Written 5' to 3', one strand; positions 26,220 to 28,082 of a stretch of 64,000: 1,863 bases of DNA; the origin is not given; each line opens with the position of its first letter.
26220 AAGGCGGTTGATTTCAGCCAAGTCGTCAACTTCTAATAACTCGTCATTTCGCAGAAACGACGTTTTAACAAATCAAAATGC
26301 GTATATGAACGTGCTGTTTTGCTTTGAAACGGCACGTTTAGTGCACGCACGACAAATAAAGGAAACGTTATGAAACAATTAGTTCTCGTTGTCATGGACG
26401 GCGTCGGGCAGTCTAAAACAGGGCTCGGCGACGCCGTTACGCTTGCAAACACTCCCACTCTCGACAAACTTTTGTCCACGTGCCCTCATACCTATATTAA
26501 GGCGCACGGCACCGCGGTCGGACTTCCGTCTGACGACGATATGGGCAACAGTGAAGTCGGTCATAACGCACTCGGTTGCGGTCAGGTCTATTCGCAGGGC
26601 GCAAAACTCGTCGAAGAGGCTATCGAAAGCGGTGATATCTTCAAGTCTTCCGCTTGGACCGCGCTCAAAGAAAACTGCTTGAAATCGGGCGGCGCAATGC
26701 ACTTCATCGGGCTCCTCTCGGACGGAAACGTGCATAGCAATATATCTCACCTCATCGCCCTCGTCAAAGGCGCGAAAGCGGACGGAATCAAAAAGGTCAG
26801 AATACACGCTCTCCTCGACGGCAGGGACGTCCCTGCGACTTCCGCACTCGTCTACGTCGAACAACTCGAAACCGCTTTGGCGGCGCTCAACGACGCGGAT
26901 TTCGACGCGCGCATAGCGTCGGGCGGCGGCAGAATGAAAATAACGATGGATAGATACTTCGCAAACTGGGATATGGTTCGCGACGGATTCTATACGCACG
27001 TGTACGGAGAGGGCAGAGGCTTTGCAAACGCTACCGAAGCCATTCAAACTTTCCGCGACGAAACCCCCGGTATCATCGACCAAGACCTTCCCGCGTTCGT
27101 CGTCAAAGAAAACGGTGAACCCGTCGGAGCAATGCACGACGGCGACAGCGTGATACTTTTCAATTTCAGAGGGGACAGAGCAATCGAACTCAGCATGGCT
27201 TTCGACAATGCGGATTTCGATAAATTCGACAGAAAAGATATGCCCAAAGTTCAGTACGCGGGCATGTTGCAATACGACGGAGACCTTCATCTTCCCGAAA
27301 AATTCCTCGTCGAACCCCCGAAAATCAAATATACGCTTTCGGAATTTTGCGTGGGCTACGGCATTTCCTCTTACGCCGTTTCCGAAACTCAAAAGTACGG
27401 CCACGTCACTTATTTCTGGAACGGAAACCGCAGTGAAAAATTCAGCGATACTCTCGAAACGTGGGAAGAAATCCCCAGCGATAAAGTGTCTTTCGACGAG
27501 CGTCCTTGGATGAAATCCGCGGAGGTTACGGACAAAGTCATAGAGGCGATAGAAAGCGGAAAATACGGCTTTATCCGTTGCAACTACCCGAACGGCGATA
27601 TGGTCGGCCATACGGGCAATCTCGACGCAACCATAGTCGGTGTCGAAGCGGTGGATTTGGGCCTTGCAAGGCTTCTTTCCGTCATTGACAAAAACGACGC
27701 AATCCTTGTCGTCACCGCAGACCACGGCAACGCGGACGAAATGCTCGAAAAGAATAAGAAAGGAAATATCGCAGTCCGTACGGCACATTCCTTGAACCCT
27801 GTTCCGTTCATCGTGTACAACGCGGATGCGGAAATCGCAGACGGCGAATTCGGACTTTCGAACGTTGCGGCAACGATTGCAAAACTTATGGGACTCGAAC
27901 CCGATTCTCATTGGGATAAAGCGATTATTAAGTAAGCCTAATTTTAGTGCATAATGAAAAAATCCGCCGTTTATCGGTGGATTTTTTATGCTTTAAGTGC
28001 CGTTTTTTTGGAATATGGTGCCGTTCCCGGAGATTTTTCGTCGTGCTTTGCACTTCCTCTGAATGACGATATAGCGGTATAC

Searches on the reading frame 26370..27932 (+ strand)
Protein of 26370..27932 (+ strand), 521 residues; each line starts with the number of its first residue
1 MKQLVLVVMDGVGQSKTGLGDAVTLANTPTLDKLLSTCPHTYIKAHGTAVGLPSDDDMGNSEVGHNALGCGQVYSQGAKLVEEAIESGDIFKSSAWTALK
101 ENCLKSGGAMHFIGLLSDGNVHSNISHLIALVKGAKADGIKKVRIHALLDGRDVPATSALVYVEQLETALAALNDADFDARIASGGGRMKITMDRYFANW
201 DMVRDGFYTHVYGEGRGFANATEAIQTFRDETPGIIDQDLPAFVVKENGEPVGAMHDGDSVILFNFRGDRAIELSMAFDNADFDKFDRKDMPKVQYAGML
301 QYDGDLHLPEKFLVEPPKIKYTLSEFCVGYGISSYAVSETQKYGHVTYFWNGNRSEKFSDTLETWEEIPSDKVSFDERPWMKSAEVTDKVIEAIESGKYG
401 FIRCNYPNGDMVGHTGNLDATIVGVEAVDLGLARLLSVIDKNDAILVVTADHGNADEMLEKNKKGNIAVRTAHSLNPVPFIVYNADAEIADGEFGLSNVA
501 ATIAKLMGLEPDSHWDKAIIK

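Call 85: search_protein_families(library=pfam, proteins=[window:26370-27932:+], max_evalue=0.00001)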
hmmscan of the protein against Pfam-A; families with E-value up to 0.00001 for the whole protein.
window:26370-27932:+ (521 aa): 2 families
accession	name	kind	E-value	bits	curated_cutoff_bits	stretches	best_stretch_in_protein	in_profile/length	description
PF01676.23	Metalloenzyme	-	1e-71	241.9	24.3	1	2-510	1-251/252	Metalloenzyme superfamily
PF06415.18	iPGM_N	-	5.7e-64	216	27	1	81-303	1-216/217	BPG-independent PGAM N-terminus (iPGM_N)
